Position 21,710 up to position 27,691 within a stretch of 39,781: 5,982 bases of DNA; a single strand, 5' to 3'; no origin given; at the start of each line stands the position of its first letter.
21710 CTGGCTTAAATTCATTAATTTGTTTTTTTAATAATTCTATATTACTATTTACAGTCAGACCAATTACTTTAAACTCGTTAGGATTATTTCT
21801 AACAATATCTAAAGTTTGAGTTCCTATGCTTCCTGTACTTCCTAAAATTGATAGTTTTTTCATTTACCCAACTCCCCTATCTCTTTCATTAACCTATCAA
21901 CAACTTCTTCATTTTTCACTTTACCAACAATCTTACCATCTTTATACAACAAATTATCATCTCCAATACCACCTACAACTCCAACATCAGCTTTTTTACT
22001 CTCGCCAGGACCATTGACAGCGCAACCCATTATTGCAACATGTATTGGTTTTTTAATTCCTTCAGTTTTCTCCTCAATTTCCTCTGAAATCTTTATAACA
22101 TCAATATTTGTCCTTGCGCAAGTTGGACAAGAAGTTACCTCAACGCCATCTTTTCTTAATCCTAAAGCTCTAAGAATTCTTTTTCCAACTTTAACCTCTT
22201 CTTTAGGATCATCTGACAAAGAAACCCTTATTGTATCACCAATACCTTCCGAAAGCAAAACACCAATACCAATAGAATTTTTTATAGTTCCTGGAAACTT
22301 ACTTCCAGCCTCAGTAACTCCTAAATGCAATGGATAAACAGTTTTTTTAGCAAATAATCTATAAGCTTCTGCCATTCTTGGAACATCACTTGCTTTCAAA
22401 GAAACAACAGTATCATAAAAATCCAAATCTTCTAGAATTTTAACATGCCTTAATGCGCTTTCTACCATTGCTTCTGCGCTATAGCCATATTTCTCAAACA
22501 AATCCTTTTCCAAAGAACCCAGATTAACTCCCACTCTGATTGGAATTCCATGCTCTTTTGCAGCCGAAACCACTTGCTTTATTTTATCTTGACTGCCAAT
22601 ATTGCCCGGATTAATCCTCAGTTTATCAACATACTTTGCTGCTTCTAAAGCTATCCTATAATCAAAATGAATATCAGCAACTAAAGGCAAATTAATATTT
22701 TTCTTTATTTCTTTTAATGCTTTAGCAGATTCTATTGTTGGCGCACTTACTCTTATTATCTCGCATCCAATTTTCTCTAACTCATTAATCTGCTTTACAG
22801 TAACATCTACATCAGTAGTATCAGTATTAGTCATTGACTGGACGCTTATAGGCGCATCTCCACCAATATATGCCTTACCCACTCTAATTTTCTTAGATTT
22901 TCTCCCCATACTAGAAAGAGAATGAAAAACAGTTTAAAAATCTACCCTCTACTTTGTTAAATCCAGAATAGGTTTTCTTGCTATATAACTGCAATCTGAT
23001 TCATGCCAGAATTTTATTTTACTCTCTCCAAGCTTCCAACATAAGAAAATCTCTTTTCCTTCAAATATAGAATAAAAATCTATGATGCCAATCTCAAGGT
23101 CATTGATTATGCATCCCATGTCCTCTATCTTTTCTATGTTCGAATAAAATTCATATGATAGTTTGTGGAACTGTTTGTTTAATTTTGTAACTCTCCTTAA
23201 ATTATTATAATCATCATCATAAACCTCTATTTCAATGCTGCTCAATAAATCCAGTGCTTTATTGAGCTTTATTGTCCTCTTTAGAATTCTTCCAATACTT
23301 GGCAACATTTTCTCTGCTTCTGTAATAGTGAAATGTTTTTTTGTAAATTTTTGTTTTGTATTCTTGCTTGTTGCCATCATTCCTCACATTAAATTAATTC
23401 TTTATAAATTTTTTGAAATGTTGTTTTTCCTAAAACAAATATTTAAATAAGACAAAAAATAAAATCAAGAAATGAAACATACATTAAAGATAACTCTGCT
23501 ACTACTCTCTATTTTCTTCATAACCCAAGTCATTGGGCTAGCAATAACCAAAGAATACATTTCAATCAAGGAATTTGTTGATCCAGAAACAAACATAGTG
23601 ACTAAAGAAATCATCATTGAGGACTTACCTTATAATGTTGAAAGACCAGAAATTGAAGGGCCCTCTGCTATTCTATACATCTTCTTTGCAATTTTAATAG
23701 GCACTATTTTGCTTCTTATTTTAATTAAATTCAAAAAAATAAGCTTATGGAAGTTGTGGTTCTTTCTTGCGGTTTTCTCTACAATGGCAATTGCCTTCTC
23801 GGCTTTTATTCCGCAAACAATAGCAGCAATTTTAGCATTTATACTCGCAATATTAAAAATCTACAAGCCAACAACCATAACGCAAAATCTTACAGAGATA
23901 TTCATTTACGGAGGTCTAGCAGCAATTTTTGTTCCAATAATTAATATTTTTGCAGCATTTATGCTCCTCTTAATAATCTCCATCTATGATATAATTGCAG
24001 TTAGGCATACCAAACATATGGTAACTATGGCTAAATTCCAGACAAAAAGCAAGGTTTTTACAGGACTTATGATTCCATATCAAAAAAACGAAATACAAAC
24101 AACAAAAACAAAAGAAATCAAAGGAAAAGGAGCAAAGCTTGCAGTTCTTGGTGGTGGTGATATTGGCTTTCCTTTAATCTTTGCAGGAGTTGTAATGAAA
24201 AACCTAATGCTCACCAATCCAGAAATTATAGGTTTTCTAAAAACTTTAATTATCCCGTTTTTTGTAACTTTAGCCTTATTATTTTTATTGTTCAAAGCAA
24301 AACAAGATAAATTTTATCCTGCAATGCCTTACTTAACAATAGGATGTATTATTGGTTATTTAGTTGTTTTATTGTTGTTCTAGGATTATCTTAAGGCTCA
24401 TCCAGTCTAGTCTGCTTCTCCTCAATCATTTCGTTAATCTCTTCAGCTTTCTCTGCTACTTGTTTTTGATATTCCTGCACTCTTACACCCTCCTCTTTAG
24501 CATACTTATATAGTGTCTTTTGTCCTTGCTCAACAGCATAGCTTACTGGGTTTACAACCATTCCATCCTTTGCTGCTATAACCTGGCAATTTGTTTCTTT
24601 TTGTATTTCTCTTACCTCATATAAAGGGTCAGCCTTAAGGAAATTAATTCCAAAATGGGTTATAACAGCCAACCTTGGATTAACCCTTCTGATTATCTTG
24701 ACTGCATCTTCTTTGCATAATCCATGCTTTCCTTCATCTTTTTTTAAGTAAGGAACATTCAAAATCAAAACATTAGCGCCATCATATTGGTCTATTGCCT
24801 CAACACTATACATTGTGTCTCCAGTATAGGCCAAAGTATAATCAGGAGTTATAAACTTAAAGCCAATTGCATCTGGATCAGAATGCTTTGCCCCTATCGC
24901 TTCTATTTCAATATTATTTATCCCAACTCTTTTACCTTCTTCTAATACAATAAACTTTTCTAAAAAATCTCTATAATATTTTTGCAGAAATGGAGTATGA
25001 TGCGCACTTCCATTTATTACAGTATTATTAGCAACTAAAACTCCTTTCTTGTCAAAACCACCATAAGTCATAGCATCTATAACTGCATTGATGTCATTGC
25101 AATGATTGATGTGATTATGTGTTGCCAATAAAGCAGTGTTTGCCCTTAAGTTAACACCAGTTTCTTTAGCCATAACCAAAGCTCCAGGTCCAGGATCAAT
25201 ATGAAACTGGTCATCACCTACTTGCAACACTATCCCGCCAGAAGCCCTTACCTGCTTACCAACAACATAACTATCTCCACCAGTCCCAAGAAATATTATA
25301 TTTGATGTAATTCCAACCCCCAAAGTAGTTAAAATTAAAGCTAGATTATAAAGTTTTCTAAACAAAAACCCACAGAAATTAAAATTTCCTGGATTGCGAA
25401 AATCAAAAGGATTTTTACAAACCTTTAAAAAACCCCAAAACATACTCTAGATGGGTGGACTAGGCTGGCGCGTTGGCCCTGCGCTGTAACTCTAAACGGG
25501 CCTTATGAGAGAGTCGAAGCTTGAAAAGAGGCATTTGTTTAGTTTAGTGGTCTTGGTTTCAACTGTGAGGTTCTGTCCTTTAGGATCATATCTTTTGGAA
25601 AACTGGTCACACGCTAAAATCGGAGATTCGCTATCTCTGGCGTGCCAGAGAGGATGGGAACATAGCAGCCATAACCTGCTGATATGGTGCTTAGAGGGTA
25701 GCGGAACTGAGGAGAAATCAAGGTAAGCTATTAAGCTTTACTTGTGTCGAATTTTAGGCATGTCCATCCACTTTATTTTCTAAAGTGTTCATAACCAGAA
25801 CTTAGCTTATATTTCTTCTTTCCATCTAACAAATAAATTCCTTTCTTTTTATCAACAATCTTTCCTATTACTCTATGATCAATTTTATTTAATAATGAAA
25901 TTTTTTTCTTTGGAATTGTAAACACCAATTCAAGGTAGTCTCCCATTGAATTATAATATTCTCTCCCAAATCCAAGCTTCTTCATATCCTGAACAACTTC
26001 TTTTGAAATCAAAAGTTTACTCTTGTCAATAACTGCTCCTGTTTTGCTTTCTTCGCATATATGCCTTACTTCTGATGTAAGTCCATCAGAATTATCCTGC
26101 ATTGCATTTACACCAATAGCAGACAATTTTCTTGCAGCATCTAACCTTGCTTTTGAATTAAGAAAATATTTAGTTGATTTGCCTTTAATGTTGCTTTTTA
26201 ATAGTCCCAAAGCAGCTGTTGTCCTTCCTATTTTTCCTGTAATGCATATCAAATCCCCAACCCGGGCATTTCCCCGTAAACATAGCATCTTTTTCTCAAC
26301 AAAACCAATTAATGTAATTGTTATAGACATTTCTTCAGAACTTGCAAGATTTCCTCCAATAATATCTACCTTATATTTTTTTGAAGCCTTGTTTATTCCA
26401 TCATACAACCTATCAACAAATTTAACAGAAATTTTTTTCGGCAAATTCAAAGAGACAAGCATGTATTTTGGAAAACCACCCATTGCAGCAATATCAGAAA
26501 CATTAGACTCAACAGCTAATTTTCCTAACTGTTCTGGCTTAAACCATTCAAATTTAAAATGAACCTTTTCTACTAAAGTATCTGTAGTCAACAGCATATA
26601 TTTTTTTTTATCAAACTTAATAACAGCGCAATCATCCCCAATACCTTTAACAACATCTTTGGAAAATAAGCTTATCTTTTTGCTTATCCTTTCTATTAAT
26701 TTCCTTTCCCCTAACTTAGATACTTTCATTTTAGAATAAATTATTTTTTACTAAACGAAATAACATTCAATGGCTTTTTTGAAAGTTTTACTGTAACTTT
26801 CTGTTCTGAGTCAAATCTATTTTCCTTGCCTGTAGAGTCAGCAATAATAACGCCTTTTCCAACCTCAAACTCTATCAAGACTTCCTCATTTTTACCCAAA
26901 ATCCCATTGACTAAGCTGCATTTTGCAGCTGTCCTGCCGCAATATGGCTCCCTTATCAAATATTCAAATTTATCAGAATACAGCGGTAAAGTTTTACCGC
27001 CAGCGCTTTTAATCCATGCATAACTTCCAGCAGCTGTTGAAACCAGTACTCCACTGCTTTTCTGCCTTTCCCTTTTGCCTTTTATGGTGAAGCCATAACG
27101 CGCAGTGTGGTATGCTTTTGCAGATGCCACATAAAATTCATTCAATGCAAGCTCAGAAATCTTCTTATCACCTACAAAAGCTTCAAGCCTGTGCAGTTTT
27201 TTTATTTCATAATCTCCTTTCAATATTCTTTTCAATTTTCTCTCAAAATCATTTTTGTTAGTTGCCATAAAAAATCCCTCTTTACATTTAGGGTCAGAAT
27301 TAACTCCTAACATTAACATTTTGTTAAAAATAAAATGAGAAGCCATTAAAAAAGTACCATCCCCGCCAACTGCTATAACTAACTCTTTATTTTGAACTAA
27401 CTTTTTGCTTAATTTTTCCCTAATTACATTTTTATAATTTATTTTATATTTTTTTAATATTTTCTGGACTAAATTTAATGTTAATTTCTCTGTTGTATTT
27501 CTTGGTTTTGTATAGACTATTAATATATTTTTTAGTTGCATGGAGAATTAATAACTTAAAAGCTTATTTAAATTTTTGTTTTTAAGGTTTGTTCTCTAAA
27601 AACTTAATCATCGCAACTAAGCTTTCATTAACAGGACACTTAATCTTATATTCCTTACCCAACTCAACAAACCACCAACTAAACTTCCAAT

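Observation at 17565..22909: Complete bacterial-type MEP/DOXP isoprenoid operon (ispG-dxr-ispDF-ispE-ispH) inside an archaeal core-gene neighbourhood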

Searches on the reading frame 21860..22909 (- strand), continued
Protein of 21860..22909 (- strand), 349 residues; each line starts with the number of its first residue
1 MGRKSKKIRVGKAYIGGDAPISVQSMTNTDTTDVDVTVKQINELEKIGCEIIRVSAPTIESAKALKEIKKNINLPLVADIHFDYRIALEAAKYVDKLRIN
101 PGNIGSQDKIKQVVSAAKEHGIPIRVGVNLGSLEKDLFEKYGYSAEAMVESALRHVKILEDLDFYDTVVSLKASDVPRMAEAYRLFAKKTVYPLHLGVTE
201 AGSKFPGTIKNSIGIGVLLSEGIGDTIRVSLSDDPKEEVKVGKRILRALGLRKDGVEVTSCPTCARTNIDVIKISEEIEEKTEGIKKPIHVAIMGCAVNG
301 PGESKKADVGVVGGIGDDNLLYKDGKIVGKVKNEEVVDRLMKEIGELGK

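Call 51: find_encoding_contigs(protein=P0145, flank=6000, max_places=2)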
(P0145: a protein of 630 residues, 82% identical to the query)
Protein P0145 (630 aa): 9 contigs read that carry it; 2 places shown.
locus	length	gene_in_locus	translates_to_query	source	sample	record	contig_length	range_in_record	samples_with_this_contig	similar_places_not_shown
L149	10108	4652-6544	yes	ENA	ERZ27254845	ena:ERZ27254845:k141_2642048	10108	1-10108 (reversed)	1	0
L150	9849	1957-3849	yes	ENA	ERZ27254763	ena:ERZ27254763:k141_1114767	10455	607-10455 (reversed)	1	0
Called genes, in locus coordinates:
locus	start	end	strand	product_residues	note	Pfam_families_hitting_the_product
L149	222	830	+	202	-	PF03876:SHS2_Rpb7-N, PF00575:S1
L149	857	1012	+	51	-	PF06093:Spt4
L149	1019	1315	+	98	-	PF01282:Ribosomal_S24e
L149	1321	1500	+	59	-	PF01599:Ribosomal_S27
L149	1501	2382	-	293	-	-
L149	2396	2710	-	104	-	PF00428:Ribosomal_60s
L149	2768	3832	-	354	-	PF00466:Ribosomal_L10, PF17777:RL10P_insert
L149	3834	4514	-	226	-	PF00687:Ribosomal_L1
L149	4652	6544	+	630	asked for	PF13292:DXP_synthase_N, PF02775:TPP_enzyme_C (faint), PF02779:Transket_pyr, PF02780:Transketolase_C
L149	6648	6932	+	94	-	-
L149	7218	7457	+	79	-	-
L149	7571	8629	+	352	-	PF04551:GcpE, PF26540:GcpE_C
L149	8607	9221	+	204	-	-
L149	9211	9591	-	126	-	-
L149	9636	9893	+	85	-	-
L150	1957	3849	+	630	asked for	PF13292:DXP_synthase_N, PF02775:TPP_enzyme_C (faint), PF02779:Transket_pyr, PF02780:Transketolase_C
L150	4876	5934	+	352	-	PF04551:GcpE, PF26540:GcpE_C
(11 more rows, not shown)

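Call 63: find_encoding_contigs(protein=P0228, flank=5000, max_places=2)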
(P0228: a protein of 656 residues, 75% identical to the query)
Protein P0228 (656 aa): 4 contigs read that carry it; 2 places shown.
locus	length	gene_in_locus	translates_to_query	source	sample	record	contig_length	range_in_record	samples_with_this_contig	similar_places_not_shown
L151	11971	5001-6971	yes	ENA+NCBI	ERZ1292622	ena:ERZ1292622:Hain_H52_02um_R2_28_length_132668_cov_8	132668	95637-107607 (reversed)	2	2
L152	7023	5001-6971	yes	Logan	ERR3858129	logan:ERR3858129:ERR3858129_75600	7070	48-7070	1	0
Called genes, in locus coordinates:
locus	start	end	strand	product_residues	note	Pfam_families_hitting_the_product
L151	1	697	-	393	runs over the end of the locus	PF00155:Aminotran_1_2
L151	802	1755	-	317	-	PF01073:3Beta_HSD, PF01370:Epimerase, PF02719:Polysacc_synt_2 (weak), PF04321:RmlD_sub_bind, PF16363:GDP_Man_Dehyd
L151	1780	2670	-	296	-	PF23435:DUF7121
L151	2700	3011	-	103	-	PF00428:Ribosomal_60s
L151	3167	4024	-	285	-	PF00466:Ribosomal_L10, PF17777:RL10P_insert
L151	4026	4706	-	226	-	PF00687:Ribosomal_L1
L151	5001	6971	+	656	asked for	PF13292:DXP_synthase_N, PF00456:Transketolase_N (faint), PF02779:Transket_pyr, PF02780:Transketolase_C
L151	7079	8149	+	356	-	PF04551:GcpE, PF26540:GcpE_C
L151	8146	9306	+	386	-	PF02670:DXP_reductoisom, PF08436:DXP_redisom_C, PF13288:DXPR_C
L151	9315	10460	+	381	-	PF00483:NTP_transferase (weak), PF01128:IspD, PF02348:CTP_transf_3, PF12804:NTP_transf_3, PF02542:YgbB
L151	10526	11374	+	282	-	PF00288:GHMP_kinases_N, PF08544:GHMP_kinases_C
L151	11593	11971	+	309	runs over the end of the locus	PF02401:LYTB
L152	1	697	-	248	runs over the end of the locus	?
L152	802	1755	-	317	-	PF01073:3Beta_HSD, PF01370:Epimerase, PF02719:Polysacc_synt_2 (weak), PF04321:RmlD_sub_bind, PF16363:GDP_Man_Dehyd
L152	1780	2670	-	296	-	PF23435:DUF7121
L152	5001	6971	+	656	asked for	PF13292:DXP_synthase_N, PF00456:Transketolase_N (faint), PF02779:Transket_pyr, PF02780:Transketolase_C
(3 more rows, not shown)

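Call 64: find_encoding_contigs(protein=P0238, flank=5000, max_places=2)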
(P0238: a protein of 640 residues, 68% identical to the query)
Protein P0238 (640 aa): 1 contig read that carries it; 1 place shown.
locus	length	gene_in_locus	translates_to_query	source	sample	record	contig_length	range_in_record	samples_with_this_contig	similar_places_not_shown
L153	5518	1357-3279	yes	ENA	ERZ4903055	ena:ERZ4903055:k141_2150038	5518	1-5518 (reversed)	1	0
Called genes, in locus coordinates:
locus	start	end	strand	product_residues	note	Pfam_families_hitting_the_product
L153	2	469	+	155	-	?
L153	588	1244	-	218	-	PF01841:Transglut_core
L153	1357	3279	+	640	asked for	PF13292:DXP_synthase_N, PF00456:Transketolase_N (weak), PF00676:E1_dh (faint), PF02779:Transket_pyr, PF02780:Transketolase_C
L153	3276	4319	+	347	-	PF04551:GcpE, PF26540:GcpE_C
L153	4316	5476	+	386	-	PF02670:DXP_reductoisom, PF08436:DXP_redisom_C, PF13288:DXPR_C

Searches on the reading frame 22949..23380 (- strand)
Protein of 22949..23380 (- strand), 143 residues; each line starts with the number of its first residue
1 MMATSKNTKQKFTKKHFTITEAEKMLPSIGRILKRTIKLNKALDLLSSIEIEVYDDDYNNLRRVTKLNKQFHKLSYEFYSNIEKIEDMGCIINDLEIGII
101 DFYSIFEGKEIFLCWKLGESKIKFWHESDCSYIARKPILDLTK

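Call 3: search_protein_families(library=pfam, proteins=[window:22949-23380:-])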
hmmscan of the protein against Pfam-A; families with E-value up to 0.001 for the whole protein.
window:22949-23380:- (143 aa): 1 family
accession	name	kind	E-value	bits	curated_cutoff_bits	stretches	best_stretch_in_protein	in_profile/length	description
PF09969.14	DUF2203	-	2e-28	100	24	1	15-138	1-122/122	Uncharacterized conserved protein (DUF2203)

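Call 4: search_protein_families(library=ncbifam, proteins=[window:22949-23380:-])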
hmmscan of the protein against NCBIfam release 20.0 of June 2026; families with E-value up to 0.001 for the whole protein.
window:22949-23380:- (143 aa): 0 families

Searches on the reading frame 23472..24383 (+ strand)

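Call 3: search_protein_families(library=pfam, proteins=[window:23472-24383:+])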
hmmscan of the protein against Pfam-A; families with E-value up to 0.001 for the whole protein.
window:23472-24383:+ (303 aa): 1 family
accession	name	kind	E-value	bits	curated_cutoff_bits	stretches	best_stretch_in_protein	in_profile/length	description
PF06550.16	SPP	-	5.3e-20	72.5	23.9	1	62-302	31-280/283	Signal-peptide peptidase, presenilin aspartyl protease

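Call 4: search_protein_families(library=ncbifam, proteins=[window:23472-24383:+])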
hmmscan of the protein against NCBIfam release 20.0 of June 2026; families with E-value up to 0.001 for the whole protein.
window:23472-24383:+ (303 aa): 1 family
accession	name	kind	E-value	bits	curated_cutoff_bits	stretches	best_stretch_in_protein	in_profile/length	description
NF041679.1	IMP_arch_presen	equivalog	2.6e-22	79.7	125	1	65-300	35-280/281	presenilin family intramembrane aspartyl protease PSH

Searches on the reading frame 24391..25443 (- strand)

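Call 3: search_protein_families(library=pfam, proteins=[window:24391-25443:-])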
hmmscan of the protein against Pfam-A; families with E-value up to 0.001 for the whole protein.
window:24391-25443:- (350 aa): 2 families
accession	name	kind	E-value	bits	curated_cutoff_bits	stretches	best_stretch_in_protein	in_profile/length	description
PF12706.13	Lactamase_B_2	-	8.8e-17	61.8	27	1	80-264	3-200/200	Beta-lactamase superfamily domain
PF13483.12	Lactamase_B_3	-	6.9e-06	26.6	24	1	77-263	16-160/160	Beta-lactamase superfamily domain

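Call 4: search_protein_families(library=ncbifam, proteins=[window:24391-25443:-])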
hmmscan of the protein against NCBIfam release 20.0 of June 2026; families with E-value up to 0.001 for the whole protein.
window:24391-25443:- (350 aa): 6 families
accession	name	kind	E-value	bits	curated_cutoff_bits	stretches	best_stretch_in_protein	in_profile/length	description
TIGR02651.1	RNase_Z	equivalog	6.8e-15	54.9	292.95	2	48-201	1-151/302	ribonuclease Z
NF000801.0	PRK00055.1-3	equivalog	1.4e-12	47.3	252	2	48-199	3-154/307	ribonuclease Z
NF041257.1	GntH_guanitoxin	equivalog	4.9e-11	42.1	333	2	245-326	246-325/374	guanitoxin biosynthesis MBL fold metallo-hydrolase GntH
NF041851.1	cyc_nuc_deg_phdiest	equivalog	5.5e-09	35.8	400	1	52-278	6-235/253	cyclic nucleotide-degrading phosphodiesterase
NF000805.0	PRK00055.2-3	equivalog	7.9e-09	35.2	416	1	49-201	6-154/307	ribonuclease Z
NF000806.0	PRK00055.2-4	equivalog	0.00019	20.7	363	1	49-122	4-74/280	ribonuclease Z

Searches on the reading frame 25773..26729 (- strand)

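Call 15: search_protein_families(library=pfam, proteins=[window:25773-26729:-])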
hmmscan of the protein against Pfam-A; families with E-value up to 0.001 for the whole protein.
window:25773-26729:- (318 aa): 2 families
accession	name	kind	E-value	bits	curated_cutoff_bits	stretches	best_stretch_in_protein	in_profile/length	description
PF00586.29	AIRS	-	8.2e-30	104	24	1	31-144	1-112/112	AIR synthase related protein, N-terminal domain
PF02769.27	AIRS_C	-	6.2e-09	36.6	23.1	1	156-297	1-151/156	AIR synthase related protein, C-terminal domain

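Call 49: search_protein_families(library=ncbifam, proteins=[window:25773-26729:-])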
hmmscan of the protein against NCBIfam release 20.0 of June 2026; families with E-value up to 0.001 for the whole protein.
window:25773-26729:- (318 aa): 15 families
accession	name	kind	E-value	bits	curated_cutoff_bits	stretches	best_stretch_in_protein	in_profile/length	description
TIGR01379.1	thiL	equivalog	1.5e-83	280.4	184.15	1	8-316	2-320/320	thiamine-phosphate kinase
NF004353.0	PRK05731.2-2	equivalog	7.5e-65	219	301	1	18-318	5-304/311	thiamine-phosphate kinase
NF004351.0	PRK05731.1-4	equivalog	1.2e-57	195.4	324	1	2-317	10-320/321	thiamine-phosphate kinase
NF004350.0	PRK05731.1-1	equivalog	1.9e-49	168.3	441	1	6-317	3-323/325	thiamine-phosphate kinase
NF004354.0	PRK05731.2-3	equivalog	4.8e-45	154.1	204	1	27-283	13-245/273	thiamine-phosphate kinase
TIGR00476.1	selD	equivalog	1.9e-24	86.4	125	1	11-267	20-279/311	selenide, water dikinase SelD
TIGR02124.1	hypE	equivalog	1.5e-21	76.7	251.6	1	10-296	15-305/332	hydrogenase expression/formation protein HypE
TIGR03267.1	methan_mark_2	hypoth_equivalog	2.5e-18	66.2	365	1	12-258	25-266/323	methanogenesis marker 2 protein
NF002098.0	PRK00943.1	equivalog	4.4e-15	55.4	299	1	29-249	47-265/347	selenide, water dikinase SelD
TIGR04049.1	AIR_rel_sll0787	hypoth_equivalog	8.8e-15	54.6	321.3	1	20-238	32-240/318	sll0787 family AIR synthase-like protein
NF010705.0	PRK14105.1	equivalog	3.7e-09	35.9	291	1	11-172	29-182/345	selenide, water dikinase SelD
TIGR00878.1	purM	equivalog_domain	7.8e-08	31.9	236.35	1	8-162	13-176/332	phosphoribosylformylglycinamidine cyclo-ligase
TIGR04050.1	MSMEG_0567_Cter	hypoth_equivalog_domain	2.7e-07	30.3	312.2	1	65-169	60-159/296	MSMEG_0567/sll0787 family protein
NF002290.1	PRK01213.1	equivalog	1e-06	27.2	648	1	26-237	418-642/723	phosphoribosylformylglycinamidine synthase subunit PurL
TIGR01736.1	FGAM_synth_II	equivalog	1.5e-06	26.8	525.75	1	27-239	414-641/718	phosphoribosylformylglycinamidine synthase subunit PurL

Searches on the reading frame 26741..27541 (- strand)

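Call 15: search_protein_families(library=pfam, proteins=[window:26741-27541:-])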
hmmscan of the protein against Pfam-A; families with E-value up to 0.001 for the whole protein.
window:26741-27541:- (266 aa): 2 families
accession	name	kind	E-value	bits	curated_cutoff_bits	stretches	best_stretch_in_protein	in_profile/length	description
PF01513.26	NAD_kinase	-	1.4e-05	25.9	25.5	1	39-111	60-130/130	ATP-NAD kinase N-terminal domain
PF20143.4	NAD_kinase_C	-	0.00043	20.5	23.7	1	158-262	27-125/126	ATP-NAD kinase C-terminal domain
